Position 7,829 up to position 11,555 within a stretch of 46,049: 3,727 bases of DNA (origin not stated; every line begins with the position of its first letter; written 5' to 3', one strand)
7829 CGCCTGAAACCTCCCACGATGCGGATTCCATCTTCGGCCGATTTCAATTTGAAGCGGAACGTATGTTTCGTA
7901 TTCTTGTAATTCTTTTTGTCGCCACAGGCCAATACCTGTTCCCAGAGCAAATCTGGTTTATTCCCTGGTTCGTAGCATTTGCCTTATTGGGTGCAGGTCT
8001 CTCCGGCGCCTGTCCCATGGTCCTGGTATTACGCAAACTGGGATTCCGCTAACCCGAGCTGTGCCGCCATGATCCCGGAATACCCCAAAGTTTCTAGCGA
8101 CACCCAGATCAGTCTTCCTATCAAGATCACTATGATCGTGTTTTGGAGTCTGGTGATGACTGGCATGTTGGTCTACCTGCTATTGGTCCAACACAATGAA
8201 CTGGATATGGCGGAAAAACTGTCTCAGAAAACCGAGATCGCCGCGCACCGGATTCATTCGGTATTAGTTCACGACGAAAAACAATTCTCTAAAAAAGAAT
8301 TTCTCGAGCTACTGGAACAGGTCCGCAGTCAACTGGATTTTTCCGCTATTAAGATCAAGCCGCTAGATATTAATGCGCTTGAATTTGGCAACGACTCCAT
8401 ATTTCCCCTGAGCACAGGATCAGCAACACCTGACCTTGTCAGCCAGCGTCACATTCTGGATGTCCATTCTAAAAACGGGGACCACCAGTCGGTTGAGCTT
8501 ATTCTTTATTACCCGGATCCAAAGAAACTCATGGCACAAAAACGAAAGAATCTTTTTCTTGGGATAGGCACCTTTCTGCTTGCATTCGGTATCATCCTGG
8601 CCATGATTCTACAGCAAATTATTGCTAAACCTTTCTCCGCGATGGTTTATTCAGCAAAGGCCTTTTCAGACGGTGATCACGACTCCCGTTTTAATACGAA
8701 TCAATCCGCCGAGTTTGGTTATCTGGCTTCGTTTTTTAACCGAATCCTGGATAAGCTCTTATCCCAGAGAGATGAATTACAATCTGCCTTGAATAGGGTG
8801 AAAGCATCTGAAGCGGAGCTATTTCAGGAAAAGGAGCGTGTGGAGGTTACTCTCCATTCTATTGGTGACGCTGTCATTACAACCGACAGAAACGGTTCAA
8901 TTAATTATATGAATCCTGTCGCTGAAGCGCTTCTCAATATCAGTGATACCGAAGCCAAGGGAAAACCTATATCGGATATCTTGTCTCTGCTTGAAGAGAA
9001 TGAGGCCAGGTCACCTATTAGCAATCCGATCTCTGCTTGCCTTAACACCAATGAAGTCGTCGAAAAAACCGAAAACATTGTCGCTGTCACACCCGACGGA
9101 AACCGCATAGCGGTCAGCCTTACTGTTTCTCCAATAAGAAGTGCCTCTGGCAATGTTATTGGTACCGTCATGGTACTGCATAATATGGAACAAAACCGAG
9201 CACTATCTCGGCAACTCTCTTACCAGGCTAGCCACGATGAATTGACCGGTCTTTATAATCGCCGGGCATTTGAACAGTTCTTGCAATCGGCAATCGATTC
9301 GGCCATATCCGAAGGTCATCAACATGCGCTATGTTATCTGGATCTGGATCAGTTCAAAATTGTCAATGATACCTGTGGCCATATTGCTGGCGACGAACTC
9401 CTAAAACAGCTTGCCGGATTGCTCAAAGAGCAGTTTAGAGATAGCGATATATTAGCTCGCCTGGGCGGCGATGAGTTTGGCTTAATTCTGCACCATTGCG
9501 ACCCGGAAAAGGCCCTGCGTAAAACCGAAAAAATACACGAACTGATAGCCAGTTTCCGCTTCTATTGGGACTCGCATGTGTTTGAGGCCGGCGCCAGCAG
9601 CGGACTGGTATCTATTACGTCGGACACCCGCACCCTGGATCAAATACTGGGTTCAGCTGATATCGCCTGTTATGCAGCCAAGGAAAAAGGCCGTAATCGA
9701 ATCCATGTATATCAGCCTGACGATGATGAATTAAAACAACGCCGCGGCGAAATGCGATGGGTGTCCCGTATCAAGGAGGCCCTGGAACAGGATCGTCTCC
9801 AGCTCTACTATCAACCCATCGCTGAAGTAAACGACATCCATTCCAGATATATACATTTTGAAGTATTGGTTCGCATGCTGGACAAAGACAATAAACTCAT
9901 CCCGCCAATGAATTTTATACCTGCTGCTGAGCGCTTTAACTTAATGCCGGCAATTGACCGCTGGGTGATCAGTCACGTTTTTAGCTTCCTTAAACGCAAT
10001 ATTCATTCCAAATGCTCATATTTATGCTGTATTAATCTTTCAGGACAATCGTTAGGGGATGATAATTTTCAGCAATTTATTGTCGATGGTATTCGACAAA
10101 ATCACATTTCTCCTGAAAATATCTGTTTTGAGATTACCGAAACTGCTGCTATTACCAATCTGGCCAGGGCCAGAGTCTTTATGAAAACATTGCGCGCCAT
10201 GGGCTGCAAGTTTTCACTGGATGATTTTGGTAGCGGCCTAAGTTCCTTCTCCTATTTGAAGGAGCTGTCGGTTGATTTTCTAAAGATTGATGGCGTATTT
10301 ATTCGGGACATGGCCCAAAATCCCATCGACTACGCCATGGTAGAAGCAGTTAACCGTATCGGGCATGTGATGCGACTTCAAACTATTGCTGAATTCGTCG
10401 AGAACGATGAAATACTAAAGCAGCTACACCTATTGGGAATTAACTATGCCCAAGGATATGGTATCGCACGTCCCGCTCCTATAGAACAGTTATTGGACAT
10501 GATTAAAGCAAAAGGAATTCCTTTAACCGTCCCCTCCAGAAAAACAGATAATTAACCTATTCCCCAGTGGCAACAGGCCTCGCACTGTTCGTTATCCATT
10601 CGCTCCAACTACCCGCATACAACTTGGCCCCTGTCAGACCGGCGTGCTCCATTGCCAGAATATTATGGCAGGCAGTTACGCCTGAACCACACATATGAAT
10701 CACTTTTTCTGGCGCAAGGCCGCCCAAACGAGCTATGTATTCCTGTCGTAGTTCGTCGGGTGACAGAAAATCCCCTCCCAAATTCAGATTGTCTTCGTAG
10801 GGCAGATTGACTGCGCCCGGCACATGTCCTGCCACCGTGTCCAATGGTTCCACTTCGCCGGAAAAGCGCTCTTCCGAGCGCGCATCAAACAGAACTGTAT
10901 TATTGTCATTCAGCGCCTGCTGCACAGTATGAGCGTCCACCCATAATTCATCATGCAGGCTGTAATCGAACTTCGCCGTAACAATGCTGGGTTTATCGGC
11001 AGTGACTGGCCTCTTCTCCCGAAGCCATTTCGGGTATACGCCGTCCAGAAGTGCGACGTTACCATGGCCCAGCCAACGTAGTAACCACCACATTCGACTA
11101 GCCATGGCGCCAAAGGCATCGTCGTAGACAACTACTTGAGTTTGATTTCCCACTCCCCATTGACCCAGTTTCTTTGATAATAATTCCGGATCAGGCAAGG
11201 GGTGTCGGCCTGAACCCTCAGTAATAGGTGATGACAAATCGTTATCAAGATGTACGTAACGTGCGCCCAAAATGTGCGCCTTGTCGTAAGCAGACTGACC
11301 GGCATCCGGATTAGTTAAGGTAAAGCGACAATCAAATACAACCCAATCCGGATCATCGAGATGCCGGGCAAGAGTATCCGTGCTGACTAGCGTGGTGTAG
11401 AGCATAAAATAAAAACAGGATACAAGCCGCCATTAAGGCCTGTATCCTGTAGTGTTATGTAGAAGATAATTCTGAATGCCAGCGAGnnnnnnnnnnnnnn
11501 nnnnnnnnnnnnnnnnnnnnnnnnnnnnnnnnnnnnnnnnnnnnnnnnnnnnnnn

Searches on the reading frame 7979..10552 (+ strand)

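Call 9: search_protein_families(library=ncbifam, proteins=[window:7979-10552:+], max_evalue=0.00001)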
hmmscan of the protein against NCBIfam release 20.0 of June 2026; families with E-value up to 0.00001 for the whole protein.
window:7979-10552:+ (858 aa): 40 families (the best 25 are shown)
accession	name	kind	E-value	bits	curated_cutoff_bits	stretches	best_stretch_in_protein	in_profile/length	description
NF007298.0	PRK09776.1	equivalog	5.5e-174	580.8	1135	1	274-842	543-1106/1111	diguanylate cyclase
NF045675.1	PhdiestaseDibA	equivalog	4.9e-85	286.1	980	1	374-838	160-621/623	phosphodiesterase DibA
NF007474.0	PRK10060.1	equivalog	4.7e-79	266.3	782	1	280-838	105-650/663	cyclic di-GMP phosphodiesterase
NF053781.1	cdiGMPphdstlr2612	equivalog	4.2e-77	259.9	1600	1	274-844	703-1267/1268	Tlr1612 family c-di-GMP phosphodiesterase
NF052458.1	PhdiestGepA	equivalog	1.3e-73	248.6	1200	1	391-837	395-836/840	phosphodiesterase GepA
NF008467.0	PRK11359.1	equivalog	4.9e-59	200.1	857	1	411-840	370-790/800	oxygen-sensing cyclic-di-GMP phosphodiesterase DosP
NF045673.1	c-di-GMPRcptLapD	equivalog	1.7e-58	198.5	1020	1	405-834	224-646/647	cyclic di-GMP receptor LapD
NF008807.1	PRK11829.1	equivalog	2.4e-50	171.4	733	1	420-833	245-653/670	biofilm formation regulator HmsP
NF008281.1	PRK11059.1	equivalog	1.1e-44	152.8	663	1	416-833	220-630/633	RNase E specificity factor CsrD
TIGR00254.1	GGDEF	domain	1.1e-43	148.9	37.4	1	414-577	2-166/168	diguanylate cyclase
NF007423.1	PRK09966.1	equivalog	3.2e-43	148.1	325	1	410-568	232-390/390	diguanylate cyclase DgcN/YfiN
NF038266.1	diguan_SiaD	equivalog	1e-40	139.7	290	1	407-575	84-252/252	biofilm regulation diguanylate cyclase SiaD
NF007135.0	PRK09581.1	equivalog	1.8e-38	132.5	474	1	416-576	291-453/457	PleD family two-component system response regulator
NF007380.0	PRK09894.1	equivalog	2.3e-34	119.1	256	1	413-581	125-290/296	diguanylate cyclase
NF007839.0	PRK10551.1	equivalog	2.1e-31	109.1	461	1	597-845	267-513/518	cyclic di-GMP phosphodiesterase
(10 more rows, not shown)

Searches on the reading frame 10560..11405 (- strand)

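Call 9: search_protein_families(library=ncbifam, proteins=[window:10560-11405:-], max_evalue=0.00001)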
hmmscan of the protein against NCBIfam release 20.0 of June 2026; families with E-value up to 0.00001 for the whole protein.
window:10560-11405:- (282 aa): 1 family
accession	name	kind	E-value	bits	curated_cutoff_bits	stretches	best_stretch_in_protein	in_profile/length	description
NF008557.0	PRK11493.1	equivalog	1.5e-41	142.3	250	1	4-280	4-279/281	3-mercaptopyruvate sulfurtransferase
